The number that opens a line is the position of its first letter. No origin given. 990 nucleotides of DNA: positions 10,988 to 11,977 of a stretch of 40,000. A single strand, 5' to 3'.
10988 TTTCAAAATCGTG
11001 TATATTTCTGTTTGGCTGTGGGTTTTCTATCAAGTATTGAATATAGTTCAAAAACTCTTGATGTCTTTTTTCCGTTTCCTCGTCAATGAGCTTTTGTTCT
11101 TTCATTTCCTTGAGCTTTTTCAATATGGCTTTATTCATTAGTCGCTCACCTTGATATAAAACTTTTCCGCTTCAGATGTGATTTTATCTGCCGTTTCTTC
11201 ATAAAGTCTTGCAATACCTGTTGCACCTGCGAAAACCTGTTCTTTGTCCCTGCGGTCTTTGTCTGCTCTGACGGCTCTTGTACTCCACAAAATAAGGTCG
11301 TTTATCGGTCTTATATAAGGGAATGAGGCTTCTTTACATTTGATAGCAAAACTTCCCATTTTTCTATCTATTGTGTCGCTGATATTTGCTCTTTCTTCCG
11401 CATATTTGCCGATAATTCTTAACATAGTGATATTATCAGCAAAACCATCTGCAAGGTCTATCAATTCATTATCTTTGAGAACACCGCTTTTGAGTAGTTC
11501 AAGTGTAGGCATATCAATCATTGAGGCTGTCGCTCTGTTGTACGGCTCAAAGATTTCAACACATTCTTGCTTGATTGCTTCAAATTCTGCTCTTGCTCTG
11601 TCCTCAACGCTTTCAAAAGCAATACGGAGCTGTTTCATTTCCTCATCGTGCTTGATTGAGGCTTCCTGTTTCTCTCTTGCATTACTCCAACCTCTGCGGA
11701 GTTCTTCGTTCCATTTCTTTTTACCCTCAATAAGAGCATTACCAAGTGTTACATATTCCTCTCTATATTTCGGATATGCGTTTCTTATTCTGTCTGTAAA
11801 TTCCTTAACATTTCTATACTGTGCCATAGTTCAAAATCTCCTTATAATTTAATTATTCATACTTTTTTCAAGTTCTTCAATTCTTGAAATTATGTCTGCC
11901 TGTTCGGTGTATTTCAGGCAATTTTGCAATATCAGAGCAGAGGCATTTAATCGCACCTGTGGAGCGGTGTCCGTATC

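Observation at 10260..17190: ~6.9-kb integrase/primase island inserted in the 3' end of rpsI: helper-dependent satellite (PICI-like) or mobilizable-island candidate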

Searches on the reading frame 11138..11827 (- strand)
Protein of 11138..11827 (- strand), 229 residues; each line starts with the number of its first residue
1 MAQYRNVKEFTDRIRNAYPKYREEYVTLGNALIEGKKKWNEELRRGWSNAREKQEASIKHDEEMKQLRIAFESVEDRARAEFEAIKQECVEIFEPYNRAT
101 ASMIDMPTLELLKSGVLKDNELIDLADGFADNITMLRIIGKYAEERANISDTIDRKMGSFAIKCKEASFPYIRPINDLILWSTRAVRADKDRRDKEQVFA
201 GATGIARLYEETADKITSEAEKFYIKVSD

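Call 5: search_protein_families(library=pfam, proteins=[window:11138-11827:-], max_evalue=0.01)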
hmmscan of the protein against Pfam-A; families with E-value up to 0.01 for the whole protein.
window:11138-11827:- (229 aa): 0 families

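Call 6: search_protein_families(library=phrogs, proteins=[window:11138-11827:-], max_evalue=0.01)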
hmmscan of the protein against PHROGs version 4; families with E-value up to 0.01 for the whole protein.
window:11138-11827:- (229 aa): 0 families

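Call 57: find_homologous_proteins(query=window:11141-11827:-, max_evalue=0.001)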
Query seq(229 aa) (229 aa): 195 proteins with E <= 0.001 among 569 candidates; the best 120 are listed.
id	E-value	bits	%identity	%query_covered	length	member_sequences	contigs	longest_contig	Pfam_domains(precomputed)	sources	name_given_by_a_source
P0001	7.4e-137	472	93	100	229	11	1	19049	-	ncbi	-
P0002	1.8e-133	461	90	100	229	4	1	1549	-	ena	-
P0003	3.9e-130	450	87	100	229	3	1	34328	-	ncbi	-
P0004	4.6e-130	450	87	100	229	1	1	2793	-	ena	-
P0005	1.2e-129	448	87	100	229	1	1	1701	-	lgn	-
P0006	3.3e-129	447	86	100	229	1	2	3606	-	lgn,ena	-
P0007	5.2e-129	446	88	99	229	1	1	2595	-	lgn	-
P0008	5.8e-129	446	87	100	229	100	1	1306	-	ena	-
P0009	2.5e-128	444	87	99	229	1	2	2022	-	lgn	-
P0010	6.4e-128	443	85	100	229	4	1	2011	-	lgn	-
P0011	1.6e-125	435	83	100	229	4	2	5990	-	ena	-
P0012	3.6e-104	365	70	100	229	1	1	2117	-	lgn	-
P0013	3.6e-104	365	71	100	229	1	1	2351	-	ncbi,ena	-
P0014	5.2e-103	361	69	100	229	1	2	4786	-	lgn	-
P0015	3.8e-101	355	70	100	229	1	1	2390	-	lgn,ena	-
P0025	8.5e-44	168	42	100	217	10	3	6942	-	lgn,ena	-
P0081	1.9e-41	160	40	100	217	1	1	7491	-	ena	-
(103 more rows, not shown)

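Call 58: find_encoding_contigs(protein=P0081, flank=10000, max_places=5)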
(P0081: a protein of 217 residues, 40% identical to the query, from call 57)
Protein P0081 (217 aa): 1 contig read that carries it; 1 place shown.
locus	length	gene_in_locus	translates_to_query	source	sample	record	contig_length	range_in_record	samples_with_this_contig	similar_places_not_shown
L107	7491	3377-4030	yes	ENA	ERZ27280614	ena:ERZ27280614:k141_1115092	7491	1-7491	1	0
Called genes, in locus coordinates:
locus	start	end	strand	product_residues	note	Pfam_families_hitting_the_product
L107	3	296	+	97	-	?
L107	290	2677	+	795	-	PF08706:D5_N, PF19263:DUF5906 (weak)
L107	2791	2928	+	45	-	-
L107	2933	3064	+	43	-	-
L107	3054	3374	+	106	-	-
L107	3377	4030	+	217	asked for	-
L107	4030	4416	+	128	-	-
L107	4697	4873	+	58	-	-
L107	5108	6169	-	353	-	PF14657:Arm-DNA-bind_4, PF14659:Phage_int_SAM_3, PF00589:Phage_integrase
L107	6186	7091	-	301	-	PF19553:DUF6076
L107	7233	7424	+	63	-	-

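Call 59: find_encoding_contigs(protein=P0025, flank=10000, max_places=5)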
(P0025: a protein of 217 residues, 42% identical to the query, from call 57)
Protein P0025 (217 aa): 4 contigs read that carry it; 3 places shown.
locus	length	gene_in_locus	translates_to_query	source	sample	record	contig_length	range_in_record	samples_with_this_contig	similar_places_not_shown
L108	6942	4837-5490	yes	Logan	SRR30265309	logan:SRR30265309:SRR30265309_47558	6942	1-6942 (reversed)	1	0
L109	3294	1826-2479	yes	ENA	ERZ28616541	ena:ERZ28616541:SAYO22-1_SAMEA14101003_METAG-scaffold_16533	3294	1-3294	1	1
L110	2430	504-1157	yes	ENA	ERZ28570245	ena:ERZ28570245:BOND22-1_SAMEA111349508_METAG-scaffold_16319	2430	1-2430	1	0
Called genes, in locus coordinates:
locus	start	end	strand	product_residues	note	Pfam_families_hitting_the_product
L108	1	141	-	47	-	?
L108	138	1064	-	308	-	PF19553:DUF6076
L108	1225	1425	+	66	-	-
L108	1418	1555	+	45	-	-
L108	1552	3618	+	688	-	PF22763:NrS1-1_pol-like_HBD, PF05272:VapE-like_dom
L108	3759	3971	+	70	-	-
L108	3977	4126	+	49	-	-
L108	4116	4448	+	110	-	-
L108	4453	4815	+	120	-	-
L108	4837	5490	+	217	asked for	-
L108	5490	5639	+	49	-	-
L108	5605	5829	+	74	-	-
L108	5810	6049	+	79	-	-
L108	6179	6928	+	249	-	PF00005:ABC_tran, PF02463:SMC_N (weak)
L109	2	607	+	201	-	?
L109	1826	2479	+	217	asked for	-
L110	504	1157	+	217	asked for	-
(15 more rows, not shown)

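Call 70: search_solved_structures(query=A2, max_evalue=1)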
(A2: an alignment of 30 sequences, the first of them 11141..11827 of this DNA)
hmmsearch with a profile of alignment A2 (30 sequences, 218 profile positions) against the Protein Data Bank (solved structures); distinct sequences matched with E-value up to 1: 0.

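Call 76: search_protein_families(library=ncbifam, proteins=[window:11141-11827:-], max_evalue=0.01)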
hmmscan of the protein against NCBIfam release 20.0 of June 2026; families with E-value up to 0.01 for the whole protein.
window:11141-11827:- (229 aa): 0 families

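Call 77: search_protein_families(library=padloc, proteins=[window:11141-11827:-], max_evalue=0.01)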
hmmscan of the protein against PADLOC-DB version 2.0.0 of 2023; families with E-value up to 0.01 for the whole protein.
window:11141-11827:- (229 aa): 0 families

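Call 78: predict_structure(alignment_id=A2)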
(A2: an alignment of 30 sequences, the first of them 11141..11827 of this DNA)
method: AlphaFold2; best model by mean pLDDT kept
length: 229 residues; sequences in the alignment: 30
mean_pLDDT: 88.3   pTM: 0.75
mean pLDDT of the five models: 88.3, 87.3, 82.2, 81.6, 81.5
residues with pLDDT >= 90: 117; 70-90: 105; 50-70: 7; < 50: 0
segments of 3 or more residues with pLDDT < 50: none
pLDDT, mean of each block of 10 residues (from residue 1): 85 95 94 92 91 92 93 93 95 83 85 87 89 88 83 80 87 93 86 82 89 92 79
secondary structure, 60 per line:
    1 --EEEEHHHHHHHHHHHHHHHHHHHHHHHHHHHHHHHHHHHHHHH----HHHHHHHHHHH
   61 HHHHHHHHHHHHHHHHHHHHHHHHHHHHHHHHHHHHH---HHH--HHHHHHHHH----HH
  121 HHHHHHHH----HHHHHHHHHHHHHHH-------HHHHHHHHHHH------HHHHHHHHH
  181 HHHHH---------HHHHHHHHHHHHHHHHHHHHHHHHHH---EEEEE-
elements in order: E3-6 H7-45 H50-97 H106-114 H119-128 H133-147 H155-165 H172-185 H195-220 E224-228

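Call 82: fold_search(model_id=the predicted structure, library=viral)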
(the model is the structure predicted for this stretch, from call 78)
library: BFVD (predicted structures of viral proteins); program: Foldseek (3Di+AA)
matches with E <= 10: 201; with E <= 0.001: 0
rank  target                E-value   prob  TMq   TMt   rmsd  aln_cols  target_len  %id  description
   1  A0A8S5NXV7            2.9e-03  1.00  0.42  0.45   8.8       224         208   17  Uncharacterized protein [Siphoviridae sp. ctINK4]
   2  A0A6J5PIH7            2.5e-01  0.14  0.17  0.11  39.4       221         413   11  Uncharacterized protein [uncultured Caudovirales phage]
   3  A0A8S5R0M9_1          3.9e-01  0.63  0.36  0.15  13.6       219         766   13  Chromosome segregation ATPase [Siphoviridae sp. ctyvQ1]
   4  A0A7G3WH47            5.0e-01  0.11  0.17  0.11  43.1       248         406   12  Uncharacterized protein [Arthronema virus TR020]
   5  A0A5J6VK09            5.3e-01  0.18  0.23  0.22  19.4       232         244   11  Uncharacterized protein [Megaviridae environmental sample]
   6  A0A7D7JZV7            6.2e-01  0.23  0.29  0.13  25.6       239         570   12  (no name in the UniProt tables at hand)
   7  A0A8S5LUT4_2          6.2e-01  0.21  0.27  0.10  36.3       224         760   12  Tail protein [Siphoviridae sp. ctMsr1]
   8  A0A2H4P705            7.5e-01  0.08  0.17  0.06  44.2       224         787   13  GDSL-like lipase [Pseudomonas phage nickie]
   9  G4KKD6                7.9e-01  0.14  0.26  0.22  24.2       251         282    8  (no name in the UniProt tables at hand)
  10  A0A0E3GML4            8.3e-01  0.12  0.21  0.05  39.2       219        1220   12  Tail fiber protein [Enterobacteria phage JenK1]
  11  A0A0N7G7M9            8.3e-01  0.10  0.19  0.09  18.9       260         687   10  AAA+ family ATPase [Chrysochromulina ericina virus CeV-01B]
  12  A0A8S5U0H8            8.7e-01  0.21  0.28  0.30  21.1       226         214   11  Minor capsid protein [Siphoviridae sp. ctNEy24]
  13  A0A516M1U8            8.7e-01  0.08  0.17  0.19  25.1       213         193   12  (no name in the UniProt tables at hand)
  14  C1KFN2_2              9.2e-01  0.13  0.23  0.07  19.7       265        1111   11  Putative tail fibre protein [Lactobacillus phage Lb338-1]
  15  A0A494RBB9            1.0e+00  0.10  0.19  0.17  14.8       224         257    9  (no name in the UniProt tables at hand)
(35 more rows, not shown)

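Call 87: search_dna_similar(query=window:11141-11827:-, collection=phages, mode=protein, max_evalue=0.01, max_rows=20)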
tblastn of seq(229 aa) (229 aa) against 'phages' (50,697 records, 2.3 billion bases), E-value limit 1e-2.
Records with a match: 2; places in all: 2; records where one place covers at least 80% of the query: 0.
Best place of each record, by identity: <60% 2.
By first word of the organism name: Bacteriophage 2.
By host as written in the record: - 2.
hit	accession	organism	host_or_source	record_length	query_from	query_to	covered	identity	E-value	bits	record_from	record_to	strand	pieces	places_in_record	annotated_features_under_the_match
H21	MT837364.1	Bacteriophage sp.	human fecal samples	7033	10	174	72%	25.9%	1e-5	51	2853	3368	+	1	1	record has no annotation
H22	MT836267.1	Bacteriophage sp.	human fecal samples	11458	97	179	36%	33.3%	8e-5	49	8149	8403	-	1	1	record has no annotation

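Call 89: fold_search(model_id=the predicted structure, library=pdb)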
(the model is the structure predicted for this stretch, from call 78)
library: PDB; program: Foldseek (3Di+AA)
matches with E <= 10: 266; with E <= 0.001: 0
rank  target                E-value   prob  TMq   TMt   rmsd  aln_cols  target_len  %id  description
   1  4tql_A                1.0e-01  0.85  0.32  0.32  18.7       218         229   14  Computationally designed three helix bundle (released 2014-10-15)
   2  9gwj_B                1.6e-01  0.97  0.42  0.47  10.3       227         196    8  Crystal structure of CINP-c1orf109 complex (released 2025-10-08)
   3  4tql_B                2.0e-01  0.41  0.26  0.25  23.3       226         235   12  Computationally designed three helix bundle (released 2014-10-15)
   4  8t13_A                4.3e-01  0.75  0.33  0.26  20.3       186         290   14  Cryo-EM structure of DENV2 NS5 in complex with human STAT2 with the N-terminal domain of STAT2 disordered (released 2024-01-17)
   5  6qhd_B                4.5e-01  0.47  0.27  0.13  20.0       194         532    8  Lysine acetylated and tyrosine phosphorylated STAT3 in a complex with DNA (released 2019-06-19)
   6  3g67_B                5.2e-01  0.13  0.17  0.18  32.3       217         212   12  Crystal Structure of a Soluble Chemoreceptor from Thermotoga maritima (released 2009-07-28)
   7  5by9_C                5.7e-01  0.16  0.17  0.17  19.0       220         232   15  The crystal structure of polyglycilated 14-3-3 protein from Giardia intestinalis (released 2016-04-27)
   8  8d9p                  6.0e-01  0.25  0.25  0.29  28.5       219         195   11  De Novo Photosynthetic Reaction Center Protein Equipped with Heme B and Mn(II) cations (released 2022-09-28)
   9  6h2f_G                6.0e-01  0.13  0.20  0.16  28.2       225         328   12  Structure of the pre-pore AhlB of the tripartite alpha-pore forming toxin, AHL, from Aeromonas hydrophila. (released 2019-07-10)
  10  6qhd_A                6.3e-01  0.41  0.28  0.13  19.8       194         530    8  Lysine acetylated and tyrosine phosphorylated STAT3 in a complex with DNA (released 2019-06-19)
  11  7a0g_AAA              6.7e-01  0.13  0.19  0.14  27.7       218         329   12  Structure of the SmhB pore of the tripartite alpha-pore forming toxin, Smh, from Serratia marcescens. (released 2021-03-31)
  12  3zx6_A                7.0e-01  0.15  0.21  0.16  37.8       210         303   14  Structure of Hamp(AF1503)-Tsr fusion - Hamp (A291V) mutant (released 2012-02-29)
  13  3m3w_A                7.4e-01  0.30  0.31  0.26  24.2       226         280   11  Crystal structure of mouse PACSIN3 BAR domain mutant (released 2011-03-16)
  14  9c4k_B                7.4e-01  0.09  0.19  0.04  43.6       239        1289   11  Yersinia entomophaga holotoxin complex in prepore conformation (released 2025-12-31)
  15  3cwg_A                7.8e-01  0.51  0.31  0.16  22.4       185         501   10  Unphosphorylated mouse STAT3 core fragment (released 2008-07-01)
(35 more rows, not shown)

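Call 107: find_related_loci(query=A2, collection=viral_contigs, flank=10000)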
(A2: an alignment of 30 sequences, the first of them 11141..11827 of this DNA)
Query A2 (229 aa) in viral_contigs; peptide patterns used: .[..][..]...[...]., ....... (x = any residue, [..] = any of these).
50 stretches matched a pattern; 5 encode a relative of the query (tblastn E <= 1e-3); 5 distinct loci.
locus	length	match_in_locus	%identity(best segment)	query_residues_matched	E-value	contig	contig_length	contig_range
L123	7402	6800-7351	29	1-179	2e-17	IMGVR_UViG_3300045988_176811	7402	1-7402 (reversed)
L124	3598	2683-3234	27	1-179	6e-16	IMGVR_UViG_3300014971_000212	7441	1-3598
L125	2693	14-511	29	22-179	8e-15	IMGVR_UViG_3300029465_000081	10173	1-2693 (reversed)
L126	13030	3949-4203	33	58-145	3e-10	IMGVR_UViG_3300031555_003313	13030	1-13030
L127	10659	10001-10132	43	101-143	2e-5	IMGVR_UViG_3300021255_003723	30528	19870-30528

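Call 109: search_protein_families(library=phrogs, proteins=[L126:4470-6083:+, L126:6111-6623:+, L126:3475-4455:+, L126:1490-1945:+, L126:10042-10791:+, L126:11908-12762:+, L125:945-2693:+, L123:39-2048:+, L123:6184-6555:+, L126:7288-7623:+], max_evalue=0.001)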
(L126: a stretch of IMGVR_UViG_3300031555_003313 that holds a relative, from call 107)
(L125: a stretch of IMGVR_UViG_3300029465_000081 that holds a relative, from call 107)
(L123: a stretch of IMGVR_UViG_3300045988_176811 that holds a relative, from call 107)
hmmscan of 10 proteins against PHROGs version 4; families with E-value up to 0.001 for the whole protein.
L126:4470-6083:+ (538 aa): 1 family
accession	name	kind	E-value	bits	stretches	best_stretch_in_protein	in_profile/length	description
phrog_533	-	head and packaging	4.3e-87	293.7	1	11-472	11-488/495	portal protein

L126:6111-6623:+ (171 aa): 0 families

L126:3475-4455:+ (327 aa): 0 families

L126:1490-1945:+ (152 aa): 4 families
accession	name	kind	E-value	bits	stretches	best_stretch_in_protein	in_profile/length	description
phrog_309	-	head and packaging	7.3e-49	168.4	1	1-135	135-254/319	terminase small subunit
phrog_28310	-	unknown function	4.3e-25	88.9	1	1-73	1-73/76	-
phrog_23444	-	head and packaging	2.4e-09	38.3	1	28-146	2-115/126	terminase small subunit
phrog_606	-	head and packaging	0.00025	22.1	1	24-75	70-120/167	terminase small subunit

L126:10042-10791:+ (250 aa): 2 families
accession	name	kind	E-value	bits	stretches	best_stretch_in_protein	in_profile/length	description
phrog_3732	-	unknown function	3.5e-39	136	1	21-248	8-241/263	-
phrog_9243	-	unknown function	8.6e-06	26.4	1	23-218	5-210/234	-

L126:11908-12762:+ (285 aa): 1 family
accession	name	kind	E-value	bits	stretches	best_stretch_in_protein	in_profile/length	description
phrog_20964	-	unknown function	2e-88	297.4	1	5-270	12-278/296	-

L125:945-2693:+ (583 aa): 19 families
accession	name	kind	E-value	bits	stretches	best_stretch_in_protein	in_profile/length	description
phrog_58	-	tail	1.5e-43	150.5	2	20-460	290-756/1544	tail length tape measure protein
phrog_991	-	tail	8.1e-34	117.5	1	16-532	250-823/1966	tail length tape measure protein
phrog_1272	-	tail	1.1e-33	117.2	2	173-451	476-713/1606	tail length tape measure protein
phrog_305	-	tail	4.2e-20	73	2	292-564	514-767/1001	tail length tape measure protein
phrog_8462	-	tail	8.8e-20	72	1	15-555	23-463/672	tail length tape measure protein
phrog_3981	-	tail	1.3e-17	65.1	1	18-547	12-450/584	tail length tape measure protein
phrog_971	-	lysis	6.4e-17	62.5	1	25-477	143-589/1338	endolysin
phrog_4197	-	tail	4.3e-15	55.5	2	43-444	493-894/1783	tail length tape measure protein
phrog_1535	-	tail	1.7e-13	50.6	2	62-268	198-405/1152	tail length tape measure protein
phrog_5493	-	tail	1.2e-11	44.7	1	236-566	706-1044/1102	tail length tape measure protein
phrog_21157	-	tail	4.9e-11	42.8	1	218-446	563-762/782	minor tail protein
phrog_28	-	tail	1.5e-08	34.7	1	42-530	400-720/1228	tail length tape measure protein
phrog_8927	-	tail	2.7e-08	33.3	2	19-444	186-598/1619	tail length tape measure protein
phrog_26805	-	unknown function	3.9e-08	33.1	1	374-539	433-595/697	-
phrog_32669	-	unknown function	1.9e-07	30.4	1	407-507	785-892/1054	-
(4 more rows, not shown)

L123:39-2048:+ (670 aa): 12 families
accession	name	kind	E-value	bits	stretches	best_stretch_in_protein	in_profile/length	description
phrog_239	-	DNA, RNA and nucleotide metabolism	5.2e-55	188.7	1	19-662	35-613/801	DNA primase/helicase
phrog_47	-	DNA, RNA and nucleotide metabolism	2e-39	136.8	1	17-327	38-325/947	DNA primase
phrog_19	-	DNA, RNA and nucleotide metabolism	1.4e-36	127.5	1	294-653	265-587/621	DnaB-like replicative helicase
phrog_6444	-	DNA, RNA and nucleotide metabolism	8e-25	88.7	2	222-341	249-369/577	DNA primase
phrog_243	-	DNA, RNA and nucleotide metabolism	1.9e-21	77.2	1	366-649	14-270/273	DnaB-like replicative helicase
phrog_849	-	DNA, RNA and nucleotide metabolism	2e-15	57.7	1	147-341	148-345/435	DNA primase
phrog_510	-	DNA, RNA and nucleotide metabolism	1.8e-13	51.1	2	215-337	233-358/667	DNA primase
phrog_6088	-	DNA, RNA and nucleotide metabolism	3.5e-09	36.6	1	232-345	186-301/772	DNA primase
phrog_11992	-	unknown function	2.9e-07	31.9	1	23-142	26-136/177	-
phrog_22173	-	DNA, RNA and nucleotide metabolism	1.6e-06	29.1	1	210-320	11-121/133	DNA primase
phrog_1139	-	DNA, RNA and nucleotide metabolism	2e-06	27.1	1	227-331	167-276/895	DNA primase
phrog_11530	-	unknown function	0.00061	20.7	0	498-584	27-114/184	-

L123:6184-6555:+ (124 aa): 0 families

L126:7288-7623:+ (112 aa): 0 families
